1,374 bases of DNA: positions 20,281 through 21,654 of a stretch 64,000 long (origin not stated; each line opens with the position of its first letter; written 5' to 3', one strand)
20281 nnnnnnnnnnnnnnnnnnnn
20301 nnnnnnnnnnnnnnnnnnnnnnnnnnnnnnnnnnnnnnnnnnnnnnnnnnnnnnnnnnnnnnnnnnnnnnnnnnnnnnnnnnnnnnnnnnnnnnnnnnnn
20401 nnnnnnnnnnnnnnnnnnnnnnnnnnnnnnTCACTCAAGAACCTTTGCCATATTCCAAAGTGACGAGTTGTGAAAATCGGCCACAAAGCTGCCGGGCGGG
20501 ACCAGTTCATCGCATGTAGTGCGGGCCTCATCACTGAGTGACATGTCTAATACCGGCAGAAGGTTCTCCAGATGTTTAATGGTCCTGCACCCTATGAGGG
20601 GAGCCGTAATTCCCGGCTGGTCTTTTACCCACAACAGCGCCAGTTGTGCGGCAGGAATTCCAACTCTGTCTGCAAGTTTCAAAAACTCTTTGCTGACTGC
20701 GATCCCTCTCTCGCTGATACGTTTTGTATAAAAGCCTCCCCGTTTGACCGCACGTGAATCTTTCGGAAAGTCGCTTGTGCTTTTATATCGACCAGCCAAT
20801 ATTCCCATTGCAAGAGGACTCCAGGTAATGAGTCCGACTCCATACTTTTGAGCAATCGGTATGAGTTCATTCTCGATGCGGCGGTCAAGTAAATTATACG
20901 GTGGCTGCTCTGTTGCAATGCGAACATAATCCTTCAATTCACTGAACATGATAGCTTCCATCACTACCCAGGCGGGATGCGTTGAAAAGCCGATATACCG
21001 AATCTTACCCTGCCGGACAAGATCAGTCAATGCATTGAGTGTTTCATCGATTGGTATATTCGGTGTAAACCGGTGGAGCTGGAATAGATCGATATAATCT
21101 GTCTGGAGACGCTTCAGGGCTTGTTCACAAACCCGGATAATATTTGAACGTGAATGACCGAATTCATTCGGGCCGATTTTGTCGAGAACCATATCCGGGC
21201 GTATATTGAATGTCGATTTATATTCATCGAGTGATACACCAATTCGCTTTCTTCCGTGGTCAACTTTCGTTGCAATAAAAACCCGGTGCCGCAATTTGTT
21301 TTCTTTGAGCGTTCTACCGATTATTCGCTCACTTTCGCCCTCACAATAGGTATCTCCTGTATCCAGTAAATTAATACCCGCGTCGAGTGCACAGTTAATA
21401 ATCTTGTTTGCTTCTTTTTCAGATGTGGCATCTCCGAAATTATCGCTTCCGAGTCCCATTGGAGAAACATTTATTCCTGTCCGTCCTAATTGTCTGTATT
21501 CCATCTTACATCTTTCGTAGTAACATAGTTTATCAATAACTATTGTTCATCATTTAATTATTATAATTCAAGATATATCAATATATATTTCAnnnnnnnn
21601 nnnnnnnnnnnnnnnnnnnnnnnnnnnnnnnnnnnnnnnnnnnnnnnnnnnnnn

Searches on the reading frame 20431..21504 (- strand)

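Call 22: search_protein_families(library=pfam, proteins=[window:20431-21504:-], max_evalue=0.001)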
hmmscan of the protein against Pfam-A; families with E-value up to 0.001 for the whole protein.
window:20431-21504:- (357 aa): 1 family
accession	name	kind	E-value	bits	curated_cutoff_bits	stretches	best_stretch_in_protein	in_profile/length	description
PF00248.27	Aldo_ket_red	-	4.7e-72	243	24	1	15-335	1-290/291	Aldo/keto reductase family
